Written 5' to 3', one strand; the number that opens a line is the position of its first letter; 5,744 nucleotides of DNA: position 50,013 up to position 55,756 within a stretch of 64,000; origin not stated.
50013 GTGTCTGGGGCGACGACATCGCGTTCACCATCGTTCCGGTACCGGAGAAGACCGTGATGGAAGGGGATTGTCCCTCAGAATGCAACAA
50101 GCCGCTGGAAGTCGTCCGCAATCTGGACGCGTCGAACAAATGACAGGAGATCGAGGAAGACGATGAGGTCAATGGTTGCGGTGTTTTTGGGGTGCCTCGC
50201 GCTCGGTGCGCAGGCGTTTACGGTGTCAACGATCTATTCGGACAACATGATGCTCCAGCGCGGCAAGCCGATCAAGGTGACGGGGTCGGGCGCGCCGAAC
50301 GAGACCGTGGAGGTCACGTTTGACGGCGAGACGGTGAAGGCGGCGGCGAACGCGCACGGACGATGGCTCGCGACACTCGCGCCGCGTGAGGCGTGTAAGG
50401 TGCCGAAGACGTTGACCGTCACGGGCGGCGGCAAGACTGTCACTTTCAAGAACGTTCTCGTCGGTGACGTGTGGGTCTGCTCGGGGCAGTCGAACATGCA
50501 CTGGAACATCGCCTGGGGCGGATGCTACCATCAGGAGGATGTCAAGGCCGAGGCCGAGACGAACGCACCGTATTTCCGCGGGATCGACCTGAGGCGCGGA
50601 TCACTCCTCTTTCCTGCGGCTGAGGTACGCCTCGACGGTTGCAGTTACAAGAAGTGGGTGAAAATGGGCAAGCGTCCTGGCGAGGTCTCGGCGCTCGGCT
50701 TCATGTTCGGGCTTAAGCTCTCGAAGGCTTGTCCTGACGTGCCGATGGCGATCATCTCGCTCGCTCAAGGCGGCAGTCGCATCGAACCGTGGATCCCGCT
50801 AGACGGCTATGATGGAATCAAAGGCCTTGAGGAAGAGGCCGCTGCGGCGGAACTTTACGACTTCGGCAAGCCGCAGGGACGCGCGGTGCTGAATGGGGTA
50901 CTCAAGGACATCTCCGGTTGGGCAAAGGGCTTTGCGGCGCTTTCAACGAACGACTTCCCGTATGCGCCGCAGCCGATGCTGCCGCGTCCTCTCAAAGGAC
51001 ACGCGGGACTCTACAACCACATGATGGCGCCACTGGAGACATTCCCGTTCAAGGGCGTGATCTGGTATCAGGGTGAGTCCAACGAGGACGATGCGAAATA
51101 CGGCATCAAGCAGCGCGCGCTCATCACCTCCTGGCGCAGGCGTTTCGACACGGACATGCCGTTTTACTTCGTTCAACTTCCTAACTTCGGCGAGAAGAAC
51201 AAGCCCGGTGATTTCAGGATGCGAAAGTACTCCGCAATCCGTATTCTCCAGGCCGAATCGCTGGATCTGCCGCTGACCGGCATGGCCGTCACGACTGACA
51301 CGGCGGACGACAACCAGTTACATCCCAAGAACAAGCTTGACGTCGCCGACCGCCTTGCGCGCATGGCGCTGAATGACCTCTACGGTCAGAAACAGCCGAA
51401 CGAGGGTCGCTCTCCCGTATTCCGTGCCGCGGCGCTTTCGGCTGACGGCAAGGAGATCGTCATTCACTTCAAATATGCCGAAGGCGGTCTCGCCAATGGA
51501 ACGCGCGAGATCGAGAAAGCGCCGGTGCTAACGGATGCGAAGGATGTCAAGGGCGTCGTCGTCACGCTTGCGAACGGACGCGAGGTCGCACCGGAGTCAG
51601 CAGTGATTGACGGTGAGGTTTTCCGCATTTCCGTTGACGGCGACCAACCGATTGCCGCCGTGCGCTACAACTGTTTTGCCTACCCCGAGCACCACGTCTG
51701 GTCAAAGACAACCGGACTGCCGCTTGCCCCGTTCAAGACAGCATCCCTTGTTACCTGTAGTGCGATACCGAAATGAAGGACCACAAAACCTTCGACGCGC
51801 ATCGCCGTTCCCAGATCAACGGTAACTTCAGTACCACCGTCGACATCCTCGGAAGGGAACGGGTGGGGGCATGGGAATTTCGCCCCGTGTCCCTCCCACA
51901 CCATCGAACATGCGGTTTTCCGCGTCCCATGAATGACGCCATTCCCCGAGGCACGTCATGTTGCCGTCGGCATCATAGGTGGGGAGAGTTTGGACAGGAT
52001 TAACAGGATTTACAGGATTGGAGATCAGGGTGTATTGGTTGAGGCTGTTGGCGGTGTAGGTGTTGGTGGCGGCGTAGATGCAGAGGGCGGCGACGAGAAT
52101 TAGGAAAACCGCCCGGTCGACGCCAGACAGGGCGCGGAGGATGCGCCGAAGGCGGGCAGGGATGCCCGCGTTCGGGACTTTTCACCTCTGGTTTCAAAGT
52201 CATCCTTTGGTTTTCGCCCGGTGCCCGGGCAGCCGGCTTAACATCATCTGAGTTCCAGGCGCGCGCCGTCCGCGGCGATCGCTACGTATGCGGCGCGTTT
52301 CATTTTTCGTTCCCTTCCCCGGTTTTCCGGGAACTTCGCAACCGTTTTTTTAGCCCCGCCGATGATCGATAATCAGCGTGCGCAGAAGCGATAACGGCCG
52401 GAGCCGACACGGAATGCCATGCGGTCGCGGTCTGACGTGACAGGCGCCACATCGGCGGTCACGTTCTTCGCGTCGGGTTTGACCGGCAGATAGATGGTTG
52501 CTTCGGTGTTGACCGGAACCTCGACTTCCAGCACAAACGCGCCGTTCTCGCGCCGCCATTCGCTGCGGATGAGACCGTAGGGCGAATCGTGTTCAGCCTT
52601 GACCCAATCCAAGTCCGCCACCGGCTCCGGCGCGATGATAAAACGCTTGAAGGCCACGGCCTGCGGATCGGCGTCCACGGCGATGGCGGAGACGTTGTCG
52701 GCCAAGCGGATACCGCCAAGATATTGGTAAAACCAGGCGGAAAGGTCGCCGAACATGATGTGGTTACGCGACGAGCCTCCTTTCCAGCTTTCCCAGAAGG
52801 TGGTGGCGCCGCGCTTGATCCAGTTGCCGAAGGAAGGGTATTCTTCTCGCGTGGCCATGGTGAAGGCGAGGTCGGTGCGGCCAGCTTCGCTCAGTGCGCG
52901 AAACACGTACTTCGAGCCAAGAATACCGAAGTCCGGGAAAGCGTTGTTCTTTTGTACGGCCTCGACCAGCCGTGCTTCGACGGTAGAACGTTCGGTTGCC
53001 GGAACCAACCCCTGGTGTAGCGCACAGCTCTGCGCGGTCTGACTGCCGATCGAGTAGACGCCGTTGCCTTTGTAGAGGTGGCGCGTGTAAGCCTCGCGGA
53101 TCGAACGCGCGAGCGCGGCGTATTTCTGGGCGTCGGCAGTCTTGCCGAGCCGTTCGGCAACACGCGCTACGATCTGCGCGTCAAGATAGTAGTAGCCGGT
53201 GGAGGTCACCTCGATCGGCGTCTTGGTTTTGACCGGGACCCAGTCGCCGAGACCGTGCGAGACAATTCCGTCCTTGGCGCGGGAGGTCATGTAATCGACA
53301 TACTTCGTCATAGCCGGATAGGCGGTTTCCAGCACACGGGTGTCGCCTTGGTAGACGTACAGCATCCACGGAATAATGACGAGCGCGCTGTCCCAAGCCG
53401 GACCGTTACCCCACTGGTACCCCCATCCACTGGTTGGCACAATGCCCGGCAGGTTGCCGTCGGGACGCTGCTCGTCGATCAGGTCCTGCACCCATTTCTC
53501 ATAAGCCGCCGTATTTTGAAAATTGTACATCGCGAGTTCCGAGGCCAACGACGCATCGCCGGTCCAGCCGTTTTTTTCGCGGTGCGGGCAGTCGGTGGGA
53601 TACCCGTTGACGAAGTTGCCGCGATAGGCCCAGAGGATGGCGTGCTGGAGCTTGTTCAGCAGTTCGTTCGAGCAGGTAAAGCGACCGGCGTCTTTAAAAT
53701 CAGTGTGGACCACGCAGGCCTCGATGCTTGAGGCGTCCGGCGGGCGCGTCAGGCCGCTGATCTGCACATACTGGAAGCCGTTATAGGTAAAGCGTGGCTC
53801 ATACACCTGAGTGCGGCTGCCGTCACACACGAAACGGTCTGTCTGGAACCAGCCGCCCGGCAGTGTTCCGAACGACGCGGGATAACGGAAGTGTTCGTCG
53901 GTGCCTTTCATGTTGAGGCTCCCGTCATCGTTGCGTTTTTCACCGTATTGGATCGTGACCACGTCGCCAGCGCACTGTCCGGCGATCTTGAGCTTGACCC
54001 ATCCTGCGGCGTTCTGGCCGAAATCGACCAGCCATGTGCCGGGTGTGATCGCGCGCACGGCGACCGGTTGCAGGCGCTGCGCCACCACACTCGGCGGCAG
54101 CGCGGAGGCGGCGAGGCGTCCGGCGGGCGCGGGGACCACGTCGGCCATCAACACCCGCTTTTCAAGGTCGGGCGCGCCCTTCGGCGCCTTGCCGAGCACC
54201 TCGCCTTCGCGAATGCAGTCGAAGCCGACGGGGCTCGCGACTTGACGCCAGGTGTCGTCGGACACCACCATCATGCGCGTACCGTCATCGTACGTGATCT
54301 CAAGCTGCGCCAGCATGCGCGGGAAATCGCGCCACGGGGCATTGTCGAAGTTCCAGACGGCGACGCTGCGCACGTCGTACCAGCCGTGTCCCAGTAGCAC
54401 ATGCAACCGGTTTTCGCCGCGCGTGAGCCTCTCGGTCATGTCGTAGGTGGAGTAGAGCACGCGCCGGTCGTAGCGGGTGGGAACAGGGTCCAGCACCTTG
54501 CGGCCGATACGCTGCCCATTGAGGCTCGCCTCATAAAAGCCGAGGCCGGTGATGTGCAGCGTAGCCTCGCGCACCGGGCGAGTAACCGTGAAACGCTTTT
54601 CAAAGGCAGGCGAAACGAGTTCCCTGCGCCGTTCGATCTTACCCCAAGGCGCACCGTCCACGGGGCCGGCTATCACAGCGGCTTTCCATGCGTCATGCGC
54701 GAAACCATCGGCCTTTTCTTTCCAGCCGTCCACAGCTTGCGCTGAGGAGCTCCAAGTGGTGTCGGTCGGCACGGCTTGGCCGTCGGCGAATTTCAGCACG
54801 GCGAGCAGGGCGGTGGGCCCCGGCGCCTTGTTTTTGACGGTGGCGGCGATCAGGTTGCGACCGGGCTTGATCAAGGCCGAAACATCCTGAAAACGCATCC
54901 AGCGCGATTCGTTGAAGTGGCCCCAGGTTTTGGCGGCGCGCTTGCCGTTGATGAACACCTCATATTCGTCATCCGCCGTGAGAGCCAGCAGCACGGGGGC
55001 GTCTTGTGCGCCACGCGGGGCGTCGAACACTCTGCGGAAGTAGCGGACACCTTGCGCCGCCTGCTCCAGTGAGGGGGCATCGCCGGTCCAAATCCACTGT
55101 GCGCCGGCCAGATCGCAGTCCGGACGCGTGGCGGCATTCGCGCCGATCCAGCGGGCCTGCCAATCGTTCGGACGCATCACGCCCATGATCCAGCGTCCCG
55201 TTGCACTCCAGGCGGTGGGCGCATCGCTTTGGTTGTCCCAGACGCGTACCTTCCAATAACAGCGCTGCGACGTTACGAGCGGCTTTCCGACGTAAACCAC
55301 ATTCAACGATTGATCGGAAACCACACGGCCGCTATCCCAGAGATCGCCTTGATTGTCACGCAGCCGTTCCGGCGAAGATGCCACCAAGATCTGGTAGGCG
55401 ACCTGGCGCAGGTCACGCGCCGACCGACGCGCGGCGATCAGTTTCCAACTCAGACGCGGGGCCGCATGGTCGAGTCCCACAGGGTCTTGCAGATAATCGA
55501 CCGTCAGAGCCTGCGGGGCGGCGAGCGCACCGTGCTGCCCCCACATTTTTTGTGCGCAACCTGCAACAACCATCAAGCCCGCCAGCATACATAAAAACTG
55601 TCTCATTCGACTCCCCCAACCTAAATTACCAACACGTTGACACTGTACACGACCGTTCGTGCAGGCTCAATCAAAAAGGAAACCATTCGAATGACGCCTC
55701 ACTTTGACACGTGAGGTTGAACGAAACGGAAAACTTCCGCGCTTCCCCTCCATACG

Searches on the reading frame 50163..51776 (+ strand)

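Call 3: search_protein_families(library=pfam, proteins=[window:50163-51776:+], max_evalue=0.01)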
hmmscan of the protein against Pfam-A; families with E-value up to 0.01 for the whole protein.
window:50163-51776:+ (537 aa): 1 family
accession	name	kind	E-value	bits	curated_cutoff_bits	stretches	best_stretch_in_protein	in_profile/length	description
PF03629.24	SASA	-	4.8e-15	56.2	24.8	2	282-390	103-210/226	Carbohydrate esterase, sialic acid-specific acetylesterase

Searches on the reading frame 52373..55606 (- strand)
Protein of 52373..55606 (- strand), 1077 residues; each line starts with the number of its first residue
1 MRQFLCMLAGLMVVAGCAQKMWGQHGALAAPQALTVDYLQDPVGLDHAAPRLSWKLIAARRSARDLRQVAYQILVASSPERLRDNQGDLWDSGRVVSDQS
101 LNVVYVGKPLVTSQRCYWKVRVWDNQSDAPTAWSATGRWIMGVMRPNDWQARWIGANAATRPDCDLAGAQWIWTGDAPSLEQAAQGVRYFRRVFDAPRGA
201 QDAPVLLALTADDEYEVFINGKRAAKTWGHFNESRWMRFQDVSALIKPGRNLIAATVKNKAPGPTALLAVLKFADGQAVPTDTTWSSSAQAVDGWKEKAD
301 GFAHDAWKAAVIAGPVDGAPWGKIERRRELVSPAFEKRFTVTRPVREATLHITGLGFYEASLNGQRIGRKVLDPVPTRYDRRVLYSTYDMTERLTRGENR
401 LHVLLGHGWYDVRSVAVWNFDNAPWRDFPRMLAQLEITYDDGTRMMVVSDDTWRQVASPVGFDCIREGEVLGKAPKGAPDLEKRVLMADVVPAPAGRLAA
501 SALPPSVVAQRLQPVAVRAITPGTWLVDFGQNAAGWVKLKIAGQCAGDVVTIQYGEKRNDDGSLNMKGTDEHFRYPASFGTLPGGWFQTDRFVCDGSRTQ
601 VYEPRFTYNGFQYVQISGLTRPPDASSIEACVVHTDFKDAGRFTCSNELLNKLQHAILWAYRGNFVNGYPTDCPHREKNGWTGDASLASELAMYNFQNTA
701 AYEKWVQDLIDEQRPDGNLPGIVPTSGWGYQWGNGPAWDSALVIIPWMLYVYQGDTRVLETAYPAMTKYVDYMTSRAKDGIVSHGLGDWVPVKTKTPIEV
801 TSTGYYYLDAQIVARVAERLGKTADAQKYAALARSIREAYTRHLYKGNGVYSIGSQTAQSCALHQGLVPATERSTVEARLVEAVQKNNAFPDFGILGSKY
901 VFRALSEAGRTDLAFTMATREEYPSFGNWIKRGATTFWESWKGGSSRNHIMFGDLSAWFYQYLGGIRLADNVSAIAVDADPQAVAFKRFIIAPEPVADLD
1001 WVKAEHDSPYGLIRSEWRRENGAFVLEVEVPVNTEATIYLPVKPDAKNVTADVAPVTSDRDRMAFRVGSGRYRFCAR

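Call 3: search_protein_families(library=pfam, proteins=[window:52373-55606:-], max_evalue=0.01)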
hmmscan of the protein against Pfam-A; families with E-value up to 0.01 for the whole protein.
window:52373-55606:- (1077 aa): 9 families
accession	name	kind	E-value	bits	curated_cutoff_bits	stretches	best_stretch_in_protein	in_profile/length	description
PF17389.8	Bac_rhamnosid6H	-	3.9e-102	342.5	24.5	1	639-962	2-338/339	Bacterial alpha-L-rhamnosidase 6 hairpin glycosidase domain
PF08531.16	Bac_rhamnosid_N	-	7.6e-43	146.7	25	1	345-471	3-128/172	Alpha-L-rhamnosidase N-terminal domain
PF25788.1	Ig_Rha78A_N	-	4.5e-32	110.9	27.4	1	32-144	2-104/105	Rha78A-like, N-terminal immunoglobulin domain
PF05592.18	Bac_rhamnosid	-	1.1e-22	80.3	22.2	1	520-634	3-102/102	Bacterial alpha-L-rhamnosidase concanavalin-like domain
PF17390.7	Bac_rhamnosid_C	-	1e-21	76.9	22.1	1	981-1049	4-72/78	Bacterial alpha-L-rhamnosidase C-terminal domain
PF22422.2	MGH1-like_GH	-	7.9e-05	22.8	27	0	800-846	173-219/356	Mannosylglycerate hydrolase MGH1-like glycoside hydrolase domain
PF07971.18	Glyco_hydro_92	-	0.00046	19.7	24.6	1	693-842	96-243/464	Glycosyl hydrolase family 92 catalytic domain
PF21209.4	Bac_rhamnosid-like_N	-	0.0012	18.8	27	0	509-563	120-172/209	Alpha-rhamnosidase-like, bacteroidetes, N-terminal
PF17167.11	Glyco_hydro_94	-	0.0041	16.3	27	1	760-848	157-247/420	Glycosyl hydrolase 94 superfamily, catalytic domain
